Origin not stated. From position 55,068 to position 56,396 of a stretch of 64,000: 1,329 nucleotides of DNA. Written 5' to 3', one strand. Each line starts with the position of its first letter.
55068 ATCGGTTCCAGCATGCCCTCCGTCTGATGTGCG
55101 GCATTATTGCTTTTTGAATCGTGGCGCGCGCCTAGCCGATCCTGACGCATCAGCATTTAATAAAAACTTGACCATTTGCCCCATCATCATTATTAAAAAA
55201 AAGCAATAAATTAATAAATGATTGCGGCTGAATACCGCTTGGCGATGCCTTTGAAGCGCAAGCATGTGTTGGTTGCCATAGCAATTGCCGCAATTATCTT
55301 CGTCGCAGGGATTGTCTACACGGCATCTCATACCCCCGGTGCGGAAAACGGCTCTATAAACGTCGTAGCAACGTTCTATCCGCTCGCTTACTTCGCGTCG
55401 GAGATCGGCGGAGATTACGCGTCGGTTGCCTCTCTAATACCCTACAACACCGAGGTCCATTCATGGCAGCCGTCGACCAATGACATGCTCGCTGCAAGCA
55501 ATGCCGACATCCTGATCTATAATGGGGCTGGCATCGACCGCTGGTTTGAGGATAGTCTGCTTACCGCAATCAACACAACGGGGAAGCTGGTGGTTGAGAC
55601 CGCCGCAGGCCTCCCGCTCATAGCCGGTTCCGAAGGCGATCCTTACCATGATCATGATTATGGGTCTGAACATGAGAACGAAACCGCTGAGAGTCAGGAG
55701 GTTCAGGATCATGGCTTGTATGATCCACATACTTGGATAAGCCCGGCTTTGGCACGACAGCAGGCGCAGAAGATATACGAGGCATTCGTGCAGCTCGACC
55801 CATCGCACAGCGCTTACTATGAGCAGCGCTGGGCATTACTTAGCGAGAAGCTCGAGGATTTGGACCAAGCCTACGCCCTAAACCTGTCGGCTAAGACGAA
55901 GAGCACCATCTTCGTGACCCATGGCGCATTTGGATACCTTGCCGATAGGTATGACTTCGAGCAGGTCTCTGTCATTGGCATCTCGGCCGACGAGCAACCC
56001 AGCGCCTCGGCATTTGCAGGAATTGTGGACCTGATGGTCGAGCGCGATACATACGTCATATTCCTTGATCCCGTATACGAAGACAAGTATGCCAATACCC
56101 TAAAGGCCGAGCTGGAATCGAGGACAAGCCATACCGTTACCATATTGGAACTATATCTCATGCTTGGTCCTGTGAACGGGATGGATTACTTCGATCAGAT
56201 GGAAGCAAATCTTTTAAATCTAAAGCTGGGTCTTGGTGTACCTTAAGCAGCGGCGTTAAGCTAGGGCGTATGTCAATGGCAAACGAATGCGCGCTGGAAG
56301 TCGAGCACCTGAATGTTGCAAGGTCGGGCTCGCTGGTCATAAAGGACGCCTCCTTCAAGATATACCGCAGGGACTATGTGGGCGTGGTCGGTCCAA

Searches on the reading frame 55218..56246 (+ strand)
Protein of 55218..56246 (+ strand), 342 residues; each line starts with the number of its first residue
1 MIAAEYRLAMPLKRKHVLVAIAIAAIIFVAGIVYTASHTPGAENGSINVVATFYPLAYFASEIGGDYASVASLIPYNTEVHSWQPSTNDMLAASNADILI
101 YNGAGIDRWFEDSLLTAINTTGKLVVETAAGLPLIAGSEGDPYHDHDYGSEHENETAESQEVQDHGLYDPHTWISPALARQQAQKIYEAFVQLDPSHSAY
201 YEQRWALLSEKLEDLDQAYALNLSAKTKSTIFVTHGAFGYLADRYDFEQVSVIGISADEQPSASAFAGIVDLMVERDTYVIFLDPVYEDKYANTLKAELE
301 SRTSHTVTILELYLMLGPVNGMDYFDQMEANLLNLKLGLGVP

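Call 36: find_encoding_contigs(protein=window:55218-56246:+, flank=10000, max_places=1)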
Protein window:55218-56246:+ (342 aa): 6 contigs read that carry it; 1 place shown.
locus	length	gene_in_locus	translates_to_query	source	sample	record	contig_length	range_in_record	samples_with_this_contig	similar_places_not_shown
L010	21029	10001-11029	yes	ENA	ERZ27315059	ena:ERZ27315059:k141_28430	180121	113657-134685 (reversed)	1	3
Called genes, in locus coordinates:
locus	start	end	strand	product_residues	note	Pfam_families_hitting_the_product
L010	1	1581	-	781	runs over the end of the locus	PF18072:FGAR-AT_linker, PF00586:AIRS, PF02769:AIRS_C, PF00586:AIRS, PF02769:AIRS_C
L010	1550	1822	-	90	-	PF02700:PurS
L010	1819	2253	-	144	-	PF00731:AIRC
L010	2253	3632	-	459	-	PF01071:GARS_A (weak), PF02786:CPSase_L_D2, PF02222:ATP-grasp, PF07478:Dala_Dala_lig_C, PF21244:PurT_C (weak)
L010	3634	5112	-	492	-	PF02844:GARS_N, PF01071:GARS_A, PF02843:GARS_C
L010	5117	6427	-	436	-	PF00156:Pribosyltran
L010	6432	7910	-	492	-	PF13522:GATase_6, PF13537:GATase_7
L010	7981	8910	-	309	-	PF01259:SAICAR_synt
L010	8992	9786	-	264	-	PF00702:Hydrolase, PF13344:Hydrolase_6, PF13419:HAD_2, PF13242:Hydrolase_like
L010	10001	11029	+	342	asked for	PF01297:ZnuA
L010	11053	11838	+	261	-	PF00005:ABC_tran, PF13304:AAA_21 (weak)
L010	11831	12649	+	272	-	PF00950:ABC-3, PF01032:FecCD (weak)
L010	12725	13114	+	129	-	PF01402:RHH_1 (weak), PF08753:NikR_C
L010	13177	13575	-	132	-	PF00892:EamA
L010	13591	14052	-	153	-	PF00892:EamA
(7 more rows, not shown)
